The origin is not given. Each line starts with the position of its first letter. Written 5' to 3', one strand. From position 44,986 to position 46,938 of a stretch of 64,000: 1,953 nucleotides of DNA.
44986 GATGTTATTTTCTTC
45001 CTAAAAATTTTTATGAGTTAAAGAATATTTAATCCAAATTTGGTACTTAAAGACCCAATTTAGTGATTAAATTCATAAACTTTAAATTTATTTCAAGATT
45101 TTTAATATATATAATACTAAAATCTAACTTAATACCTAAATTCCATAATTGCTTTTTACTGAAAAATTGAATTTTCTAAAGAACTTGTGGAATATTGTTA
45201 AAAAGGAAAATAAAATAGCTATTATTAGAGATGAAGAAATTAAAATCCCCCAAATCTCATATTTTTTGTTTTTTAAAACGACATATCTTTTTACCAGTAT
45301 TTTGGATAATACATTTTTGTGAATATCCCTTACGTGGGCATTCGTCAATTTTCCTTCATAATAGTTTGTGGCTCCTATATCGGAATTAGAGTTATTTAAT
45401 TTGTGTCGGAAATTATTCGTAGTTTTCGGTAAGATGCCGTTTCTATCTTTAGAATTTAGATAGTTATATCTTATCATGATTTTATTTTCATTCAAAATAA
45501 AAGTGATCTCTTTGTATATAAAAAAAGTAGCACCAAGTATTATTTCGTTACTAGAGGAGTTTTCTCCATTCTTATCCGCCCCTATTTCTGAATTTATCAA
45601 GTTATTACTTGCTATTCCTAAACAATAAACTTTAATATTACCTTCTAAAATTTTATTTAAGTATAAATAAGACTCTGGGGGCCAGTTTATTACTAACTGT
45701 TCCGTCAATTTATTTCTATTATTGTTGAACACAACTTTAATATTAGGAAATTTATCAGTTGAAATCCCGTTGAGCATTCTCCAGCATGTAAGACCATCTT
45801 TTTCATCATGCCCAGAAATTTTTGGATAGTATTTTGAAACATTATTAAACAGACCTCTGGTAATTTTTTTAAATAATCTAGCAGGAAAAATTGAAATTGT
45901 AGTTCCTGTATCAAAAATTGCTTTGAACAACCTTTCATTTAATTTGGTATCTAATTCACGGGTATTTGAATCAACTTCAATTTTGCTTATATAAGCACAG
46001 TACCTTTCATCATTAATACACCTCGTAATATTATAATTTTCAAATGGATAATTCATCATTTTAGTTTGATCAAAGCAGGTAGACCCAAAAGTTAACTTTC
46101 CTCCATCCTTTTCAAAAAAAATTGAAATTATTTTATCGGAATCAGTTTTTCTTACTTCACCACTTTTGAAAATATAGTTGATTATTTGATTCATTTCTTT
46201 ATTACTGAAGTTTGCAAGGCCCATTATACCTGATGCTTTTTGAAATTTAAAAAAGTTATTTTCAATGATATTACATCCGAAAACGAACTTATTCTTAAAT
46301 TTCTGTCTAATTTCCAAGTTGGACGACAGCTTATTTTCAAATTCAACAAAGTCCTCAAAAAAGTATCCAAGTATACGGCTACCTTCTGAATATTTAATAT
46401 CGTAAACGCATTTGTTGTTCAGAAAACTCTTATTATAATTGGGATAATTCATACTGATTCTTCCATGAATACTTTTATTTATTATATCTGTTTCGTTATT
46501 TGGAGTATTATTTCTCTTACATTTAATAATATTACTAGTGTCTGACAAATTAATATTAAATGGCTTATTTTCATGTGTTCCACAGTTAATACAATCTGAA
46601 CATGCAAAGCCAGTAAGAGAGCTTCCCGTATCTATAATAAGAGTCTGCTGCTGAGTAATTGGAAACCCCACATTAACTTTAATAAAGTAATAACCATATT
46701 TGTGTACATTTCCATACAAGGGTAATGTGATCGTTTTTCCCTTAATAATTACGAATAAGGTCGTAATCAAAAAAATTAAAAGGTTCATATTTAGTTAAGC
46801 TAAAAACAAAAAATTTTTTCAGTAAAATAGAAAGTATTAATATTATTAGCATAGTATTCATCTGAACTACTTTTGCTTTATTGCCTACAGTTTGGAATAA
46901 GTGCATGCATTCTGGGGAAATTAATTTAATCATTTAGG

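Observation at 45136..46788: Membrane-anchored A1 aspartic protease with plasmepsin V/BACE-like topology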

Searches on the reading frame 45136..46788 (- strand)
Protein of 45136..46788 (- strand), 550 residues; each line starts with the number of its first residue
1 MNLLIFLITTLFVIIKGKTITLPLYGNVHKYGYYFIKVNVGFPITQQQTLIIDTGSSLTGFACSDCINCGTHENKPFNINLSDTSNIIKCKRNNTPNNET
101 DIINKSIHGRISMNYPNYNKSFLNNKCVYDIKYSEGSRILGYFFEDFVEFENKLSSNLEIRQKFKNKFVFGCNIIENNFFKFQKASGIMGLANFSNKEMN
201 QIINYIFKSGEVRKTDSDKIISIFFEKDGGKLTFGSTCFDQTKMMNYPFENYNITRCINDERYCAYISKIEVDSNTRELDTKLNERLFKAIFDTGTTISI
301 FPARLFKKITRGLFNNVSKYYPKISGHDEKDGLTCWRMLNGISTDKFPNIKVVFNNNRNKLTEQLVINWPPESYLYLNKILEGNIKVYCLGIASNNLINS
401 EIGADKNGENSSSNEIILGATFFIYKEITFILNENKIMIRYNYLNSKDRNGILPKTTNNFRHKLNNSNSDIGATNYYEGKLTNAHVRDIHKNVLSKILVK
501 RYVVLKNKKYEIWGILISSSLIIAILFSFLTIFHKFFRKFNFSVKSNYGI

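Call 3: search_protein_families(library=pfam, proteins=[window:45136-46788:-], max_evalue=1)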
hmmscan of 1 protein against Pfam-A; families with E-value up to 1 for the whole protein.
window:45136-46788:- (550 aa): 5 families
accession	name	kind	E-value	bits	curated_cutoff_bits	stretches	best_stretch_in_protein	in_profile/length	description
PF14543.11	TAXi_N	-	1.1e-17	65.3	30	1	34-195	1-141/176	Xylanase inhibitor N-terminal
PF00026.29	Asp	-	3.2e-13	50.2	19.9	1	34-356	2-254/315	Eukaryotic aspartyl protease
PF09526.16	DUF2387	-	0.074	13.5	25.9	1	237-286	13-58/72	Probable metal-binding protein (DUF2387)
PF13975.11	gag-asp_proteas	-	0.13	13.3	28.2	0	280-309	2-31/92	gag-polyprotein putative aspartyl protease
PF13650.11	Asp_protease_2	-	0.28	12.3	24.3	0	281-309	3-31/90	Aspartyl protease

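Call 4: search_solved_structures(query=window:45136-46788:-, max_evalue=0.01, show_alignments=3)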
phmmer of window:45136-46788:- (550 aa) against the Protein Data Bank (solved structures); distinct sequences matched with E-value up to 0.01: 2.
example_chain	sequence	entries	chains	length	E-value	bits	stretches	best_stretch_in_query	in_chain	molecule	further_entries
4zl4_A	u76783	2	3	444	3.8e-26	95.4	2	23-96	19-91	Aspartic protease PM5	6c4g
8tyf_A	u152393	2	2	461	3.9e-26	95.4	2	23-96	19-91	Plasmepsin V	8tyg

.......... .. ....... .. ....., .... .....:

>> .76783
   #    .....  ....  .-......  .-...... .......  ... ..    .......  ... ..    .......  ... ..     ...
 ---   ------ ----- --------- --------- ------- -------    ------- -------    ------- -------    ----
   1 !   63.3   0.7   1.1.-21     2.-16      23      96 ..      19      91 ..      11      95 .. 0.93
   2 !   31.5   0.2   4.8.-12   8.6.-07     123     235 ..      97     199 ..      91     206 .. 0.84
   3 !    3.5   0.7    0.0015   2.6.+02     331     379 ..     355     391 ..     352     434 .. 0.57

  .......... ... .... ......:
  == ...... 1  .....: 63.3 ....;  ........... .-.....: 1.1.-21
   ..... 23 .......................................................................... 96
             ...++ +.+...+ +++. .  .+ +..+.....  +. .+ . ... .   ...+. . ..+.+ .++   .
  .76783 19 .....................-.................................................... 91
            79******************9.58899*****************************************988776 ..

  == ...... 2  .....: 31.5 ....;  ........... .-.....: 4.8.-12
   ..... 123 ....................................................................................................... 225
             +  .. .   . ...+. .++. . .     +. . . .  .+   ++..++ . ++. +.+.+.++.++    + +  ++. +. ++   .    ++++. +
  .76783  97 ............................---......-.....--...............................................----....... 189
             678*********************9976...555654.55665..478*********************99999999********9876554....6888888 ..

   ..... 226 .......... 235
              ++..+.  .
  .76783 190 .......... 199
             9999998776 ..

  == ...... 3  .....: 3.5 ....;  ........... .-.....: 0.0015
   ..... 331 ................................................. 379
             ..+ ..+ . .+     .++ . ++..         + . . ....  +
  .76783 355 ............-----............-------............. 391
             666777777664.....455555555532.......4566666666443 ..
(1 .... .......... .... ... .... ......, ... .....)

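Call 6: find_homologous_proteins(query=window:45136-46788:-)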
Query window:45136-46788:- (550 aa): 16 proteins with E <= 0.001 among 6490 candidates.
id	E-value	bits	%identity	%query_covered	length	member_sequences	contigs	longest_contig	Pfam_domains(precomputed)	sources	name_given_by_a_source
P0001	0.0e+0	1221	99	100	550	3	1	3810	PF14543.12,PF00026.29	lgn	-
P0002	3.0e-243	827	71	99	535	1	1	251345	PF14543.12,PF00026.29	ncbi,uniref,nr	ncbi:membrane associated aspartyl protease [Cryptosporidium sp. chipmunk genotype I]|uniref:membrane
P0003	1.6e-214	732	66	98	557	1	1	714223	PF14543.12,PF00026.29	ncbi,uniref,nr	ncbi:membrane associated aspartyl protease [Cryptosporidium ubiquitum]|uniref:Membrane associated as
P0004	3.1e-189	649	57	98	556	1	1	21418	PF14543.12,PF00026.29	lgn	-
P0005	8.5e-180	617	55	99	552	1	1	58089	PF14543.12,PF00026.29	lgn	-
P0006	3.9e-148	513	49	96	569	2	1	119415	PF14543.12,PF00026.29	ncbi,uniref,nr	ncbi:membrane associated aspartyl protease [Cryptosporidium canis]|uniref:Membrane associated aspart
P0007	9.4e-111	390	47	79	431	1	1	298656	PF14543.12,PF00026.29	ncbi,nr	ncbi:putative plasmepsin V [Cryptosporidium felis]|nr:putative plasmepsin V [Cryptosporidium felis]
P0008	6.1e-97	344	41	79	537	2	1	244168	PF14541.12,PF14543.12,PF00026.29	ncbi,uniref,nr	ncbi:membrane associated aspartyl protease with a transmembrane domain at the C-terminus [Cryptospor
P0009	6.4e-97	344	43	76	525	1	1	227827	PF14541.12,PF14543.12,PF00026.29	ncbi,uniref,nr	ncbi:hypothetical protein FG386_000796 [Cryptosporidium ryanae]|uniref:uncharacterized protein n=1 T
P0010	1.0e-26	112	29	77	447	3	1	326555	PF14541.12,PF14543.12,PF00026.29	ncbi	ncbi:eukaryotic aspartyl protease family protein [Cryptosporidium serpentis]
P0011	3.9e-24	104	25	76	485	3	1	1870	PF14541.12,PF14543.12,PF00026.29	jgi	jgi:hypothetical protein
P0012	8.9e-10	56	32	30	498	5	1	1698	PF14541.12,PF14543.12,PF00026.29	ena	-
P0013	1.0e-9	56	27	52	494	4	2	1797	PF14541.12,PF14543.12,PF00026.29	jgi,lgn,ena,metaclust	metaclust:\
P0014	2.5e-9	55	28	52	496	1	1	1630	PF14541.12,PF14543.12,PF00026.29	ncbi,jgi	jgi:hypothetical protein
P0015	1.5e-7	49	24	75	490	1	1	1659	PF14541.12,PF14543.12,PF00026.29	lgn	-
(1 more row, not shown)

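Call 9: list_cluster_members(proteins=[P0001, P0004, P0005, P0008, P0007, P0010])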
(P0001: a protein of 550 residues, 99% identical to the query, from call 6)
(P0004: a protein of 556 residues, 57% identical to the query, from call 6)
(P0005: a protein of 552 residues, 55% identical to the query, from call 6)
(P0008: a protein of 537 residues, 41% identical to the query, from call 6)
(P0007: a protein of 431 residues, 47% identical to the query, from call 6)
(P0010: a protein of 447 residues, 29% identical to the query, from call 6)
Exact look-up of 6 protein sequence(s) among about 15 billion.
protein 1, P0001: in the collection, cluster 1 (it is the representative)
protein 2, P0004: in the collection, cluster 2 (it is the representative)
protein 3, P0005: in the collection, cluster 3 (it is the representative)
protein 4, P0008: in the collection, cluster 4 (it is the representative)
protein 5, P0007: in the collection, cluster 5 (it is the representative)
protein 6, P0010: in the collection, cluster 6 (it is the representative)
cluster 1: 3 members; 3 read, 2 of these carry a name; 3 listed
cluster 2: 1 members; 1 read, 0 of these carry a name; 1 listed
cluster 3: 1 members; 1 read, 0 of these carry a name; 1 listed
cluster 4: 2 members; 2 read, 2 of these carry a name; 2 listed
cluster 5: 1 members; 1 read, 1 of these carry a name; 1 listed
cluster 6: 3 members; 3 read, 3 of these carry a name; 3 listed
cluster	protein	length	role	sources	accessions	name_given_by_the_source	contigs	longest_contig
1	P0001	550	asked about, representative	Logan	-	-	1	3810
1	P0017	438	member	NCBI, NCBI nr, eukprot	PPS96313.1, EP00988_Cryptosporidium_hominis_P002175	Aspartic peptidase A1 family [Cryptosporidium hominis] | PPS96313.1 Aspartic peptidase A1 family [Cryptosporidium hominis]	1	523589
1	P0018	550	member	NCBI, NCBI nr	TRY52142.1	Aspartic peptidase A1 family [Cryptosporidium tyzzeri]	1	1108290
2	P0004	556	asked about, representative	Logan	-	-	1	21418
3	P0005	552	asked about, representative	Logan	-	-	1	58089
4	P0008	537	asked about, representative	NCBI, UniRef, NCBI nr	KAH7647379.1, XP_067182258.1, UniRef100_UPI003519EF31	membrane associated aspartyl protease with a transmembrane domain at the C-terminus ... | membrane associated aspartyl protease with a transmembrane domain at the C-terminus n=1 ...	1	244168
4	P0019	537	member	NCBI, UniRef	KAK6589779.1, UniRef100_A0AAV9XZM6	membrane associated aspartyl protease with a transmembrane domain at the C-terminus ... | Membrane associated aspartyl protease with a transmembrane domain at the C-terminus n=1 ...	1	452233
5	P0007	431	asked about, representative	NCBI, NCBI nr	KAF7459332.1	putative plasmepsin V [Cryptosporidium felis]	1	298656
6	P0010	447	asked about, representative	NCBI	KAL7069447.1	eukaryotic aspartyl protease family protein [Cryptosporidium serpentis]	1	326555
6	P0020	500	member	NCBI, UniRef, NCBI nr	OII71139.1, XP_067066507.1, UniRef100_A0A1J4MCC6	aspartyl protease family protein [Cryptosporidium andersoni] | Aspartyl protease family protein n=1 Tax=Cryptosporidium andersoni TaxID=117008 ...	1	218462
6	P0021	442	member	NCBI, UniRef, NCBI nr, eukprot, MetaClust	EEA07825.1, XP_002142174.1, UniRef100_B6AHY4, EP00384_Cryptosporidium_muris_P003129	eukaryotic aspartyl protease family protein [Cryptosporidium muris RN66] | Eukaryotic aspartyl protease family protein n=1 Tax=Cryptosporidium muris (strain RN66) ... | XP_002142174.1 eukaryotic aspartyl protease family protein [Cryptosporidium muris RN66]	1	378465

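Call 36: search_solved_structures(query=A2, max_evalue=1, show_alignments=1)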
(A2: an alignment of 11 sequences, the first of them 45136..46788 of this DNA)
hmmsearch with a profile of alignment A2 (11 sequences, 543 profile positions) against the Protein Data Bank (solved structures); distinct sequences matched with E-value up to 1: 147 (the best 60 are shown).
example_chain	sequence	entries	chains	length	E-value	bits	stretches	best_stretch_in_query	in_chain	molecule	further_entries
8tyf_A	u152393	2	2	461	3.7e-64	220.5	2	21-309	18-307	Plasmepsin V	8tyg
4zl4_A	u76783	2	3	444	4.9e-64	220.1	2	21-309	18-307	Aspartic protease PM5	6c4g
4b1c_A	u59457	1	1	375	1.2e-15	60.4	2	168-385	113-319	BETA-SECRETASE 1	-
4b0q_A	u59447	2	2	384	3.1e-14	55.7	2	168-385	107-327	BETA-SECRETASE 1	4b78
4b70_A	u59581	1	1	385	3.1e-14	55.7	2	168-385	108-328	BETA-SECRETASE 1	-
4ewo_A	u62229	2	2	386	3.2e-14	55.7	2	168-385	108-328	Beta-secretase 1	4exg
4b1d_A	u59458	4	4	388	3.2e-14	55.7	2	168-385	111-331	BETA-SECRETASE 1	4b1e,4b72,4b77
2fdp_A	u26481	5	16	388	3.2e-14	55.6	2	168-385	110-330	Beta-secretase 1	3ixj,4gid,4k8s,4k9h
4try_A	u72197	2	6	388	3.2e-14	55.6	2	168-385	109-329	Beta-secretase 1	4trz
1sgz_A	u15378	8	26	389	3.2e-14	55.6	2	168-385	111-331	Beta-secretase | Beta-secretase 1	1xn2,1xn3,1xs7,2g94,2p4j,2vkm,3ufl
3u6a_A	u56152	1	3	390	3.3e-14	55.6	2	168-385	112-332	Beta-secretase 1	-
3cib_A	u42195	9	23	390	3.3e-14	55.6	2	168-385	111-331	Beta-secretase 1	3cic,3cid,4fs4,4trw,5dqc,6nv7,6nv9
4dpf_A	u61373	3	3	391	3.3e-14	55.6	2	168-385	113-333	Beta-secretase 1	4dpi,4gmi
1fkn_A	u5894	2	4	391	3.3e-14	55.6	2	168-385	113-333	MEMAPSIN 2 | beta-Secretase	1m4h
2qk5_A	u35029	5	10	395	3.4e-14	55.6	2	168-385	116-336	Beta-secretase 1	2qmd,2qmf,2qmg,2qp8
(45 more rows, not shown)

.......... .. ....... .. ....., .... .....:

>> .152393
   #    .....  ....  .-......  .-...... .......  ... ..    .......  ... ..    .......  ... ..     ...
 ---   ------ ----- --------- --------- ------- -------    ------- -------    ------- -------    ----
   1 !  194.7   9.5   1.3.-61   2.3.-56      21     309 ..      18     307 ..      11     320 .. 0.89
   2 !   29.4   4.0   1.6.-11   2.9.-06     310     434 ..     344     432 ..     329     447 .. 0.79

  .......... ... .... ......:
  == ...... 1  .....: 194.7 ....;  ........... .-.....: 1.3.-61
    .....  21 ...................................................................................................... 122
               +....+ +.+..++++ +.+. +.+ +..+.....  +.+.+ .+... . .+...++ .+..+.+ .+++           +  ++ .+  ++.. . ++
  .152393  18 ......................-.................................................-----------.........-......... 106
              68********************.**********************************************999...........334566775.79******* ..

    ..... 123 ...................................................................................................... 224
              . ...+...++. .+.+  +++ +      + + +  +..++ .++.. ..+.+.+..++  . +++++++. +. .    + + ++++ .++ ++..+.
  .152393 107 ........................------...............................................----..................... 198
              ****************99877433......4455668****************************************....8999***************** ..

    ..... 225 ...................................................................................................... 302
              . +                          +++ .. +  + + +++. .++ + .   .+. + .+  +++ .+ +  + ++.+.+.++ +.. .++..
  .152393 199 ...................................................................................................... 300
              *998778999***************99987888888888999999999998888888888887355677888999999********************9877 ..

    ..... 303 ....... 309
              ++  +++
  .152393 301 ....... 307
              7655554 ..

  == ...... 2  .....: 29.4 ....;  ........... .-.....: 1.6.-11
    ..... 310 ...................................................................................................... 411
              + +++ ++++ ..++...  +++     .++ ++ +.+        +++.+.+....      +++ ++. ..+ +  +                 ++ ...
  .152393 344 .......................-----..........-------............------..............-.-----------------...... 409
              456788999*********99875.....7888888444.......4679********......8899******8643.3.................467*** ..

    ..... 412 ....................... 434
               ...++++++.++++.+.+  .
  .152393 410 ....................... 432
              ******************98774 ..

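Call 37: predict_structure(alignment_id=A2)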
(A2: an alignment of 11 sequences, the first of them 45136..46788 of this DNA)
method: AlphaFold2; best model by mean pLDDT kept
length: 550 residues; sequences in the alignment: 11
mean_pLDDT: 53.5   pTM: 0.56
mean pLDDT of the five models: 53.5, 52.1, 47.5, 45.9, 44.5
residues with pLDDT >= 90: 0; 70-90: 154; 50-70: 113; < 50: 283
segments of 3 or more residues with pLDDT < 50: 1-17, 41-44, 54-77, 82-155, 157-167, 170-187, 195-197, 210-213, 238-249, 276-284, 326-331, 359-363, 399-411, 445-509, 511-514, 540-550
pLDDT, mean of each block of 10 residues (from residue 1): 43 44 68 63 53 44 33 42 40 29 26 26 33 36 42 44 45 39 47 51 57 56 79 64 44 74 80 56 61 74 82 79 52 66 75 71 70 77 73 64 34 72 84 78 46 24 29 33 36 37 41 53 71 62 37
secondary structure, 60 per line:
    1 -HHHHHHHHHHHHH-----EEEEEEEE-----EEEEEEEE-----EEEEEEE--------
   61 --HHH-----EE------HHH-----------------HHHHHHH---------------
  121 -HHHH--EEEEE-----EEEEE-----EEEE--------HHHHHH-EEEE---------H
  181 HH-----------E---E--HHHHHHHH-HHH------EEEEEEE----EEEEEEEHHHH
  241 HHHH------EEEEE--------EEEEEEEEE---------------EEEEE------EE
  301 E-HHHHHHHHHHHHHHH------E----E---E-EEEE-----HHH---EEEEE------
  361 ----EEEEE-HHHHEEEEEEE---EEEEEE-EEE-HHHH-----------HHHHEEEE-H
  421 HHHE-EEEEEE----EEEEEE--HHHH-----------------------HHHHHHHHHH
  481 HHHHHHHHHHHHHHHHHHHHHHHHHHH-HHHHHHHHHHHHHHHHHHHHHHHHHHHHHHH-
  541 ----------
elements in order: H2-14 E20-27 E33-40 E46-52 H99-105 H122-125 E128-132 E138-142 E148-151 H160-165 E167-170 H201-208 E219-225 E230-236 H237-244 E251-255 E264-272 E288-292 E299-301 H303-317 E335-338 E350-354 E365-369 H371-374 E375-381 E385-390 E392-394 H396-399 H411-414 E415-418 H420-423 E426-431 E436-441 H444-447 H471-507 H509-539

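Call 38: find_homologous_proteins(query=A2, max_evalue=0.00001)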
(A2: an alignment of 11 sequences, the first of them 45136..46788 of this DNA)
Query A2 (11 sequences) (550 aa, profile of the alignment): 27 proteins with E <= 0.00001 among 7258 candidates.
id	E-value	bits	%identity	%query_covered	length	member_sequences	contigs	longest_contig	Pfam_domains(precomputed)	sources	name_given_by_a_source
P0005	1.2e-245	834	55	99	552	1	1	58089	PF14543.12,PF00026.29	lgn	-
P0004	1.7e-243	827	57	98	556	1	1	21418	PF14543.12,PF00026.29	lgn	-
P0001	3.7e-237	806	99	100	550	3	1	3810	PF14543.12,PF00026.29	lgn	-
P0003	8.2e-237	805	66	98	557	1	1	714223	PF14543.12,PF00026.29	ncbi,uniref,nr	ncbi:membrane associated aspartyl protease [Cryptosporidium ubiquitum]|uniref:Membrane associated as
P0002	2.0e-236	804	71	99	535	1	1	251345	PF14543.12,PF00026.29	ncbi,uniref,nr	ncbi:membrane associated aspartyl protease [Cryptosporidium sp. chipmunk genotype I]|uniref:membrane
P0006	1.5e-226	771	49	96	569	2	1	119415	PF14543.12,PF00026.29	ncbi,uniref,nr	ncbi:membrane associated aspartyl protease [Cryptosporidium canis]|uniref:Membrane associated aspart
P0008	4.9e-200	684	41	79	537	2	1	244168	PF14541.12,PF14543.12,PF00026.29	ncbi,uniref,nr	ncbi:membrane associated aspartyl protease with a transmembrane domain at the C-terminus [Cryptospor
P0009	3.4e-198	678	43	76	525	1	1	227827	PF14541.12,PF14543.12,PF00026.29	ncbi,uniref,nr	ncbi:hypothetical protein FG386_000796 [Cryptosporidium ryanae]|uniref:uncharacterized protein n=1 T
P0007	7.7e-182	624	47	79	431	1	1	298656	PF14543.12,PF00026.29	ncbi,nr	ncbi:putative plasmepsin V [Cryptosporidium felis]|nr:putative plasmepsin V [Cryptosporidium felis]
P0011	5.0e-138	479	25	76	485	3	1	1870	PF14541.12,PF14543.12,PF00026.29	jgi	jgi:hypothetical protein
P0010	8.9e-135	468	29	77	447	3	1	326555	PF14541.12,PF14543.12,PF00026.29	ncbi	ncbi:eukaryotic aspartyl protease family protein [Cryptosporidium serpentis]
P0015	3.0e-33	133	24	75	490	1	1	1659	PF14541.12,PF14543.12,PF00026.29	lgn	-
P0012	1.1e-32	132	32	30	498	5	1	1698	PF14541.12,PF14543.12,PF00026.29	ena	-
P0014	2.0e-32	131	28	52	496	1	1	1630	PF14541.12,PF14543.12,PF00026.29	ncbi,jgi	jgi:hypothetical protein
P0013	5.2e-31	126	27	52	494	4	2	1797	PF14541.12,PF14543.12,PF00026.29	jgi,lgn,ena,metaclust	metaclust:\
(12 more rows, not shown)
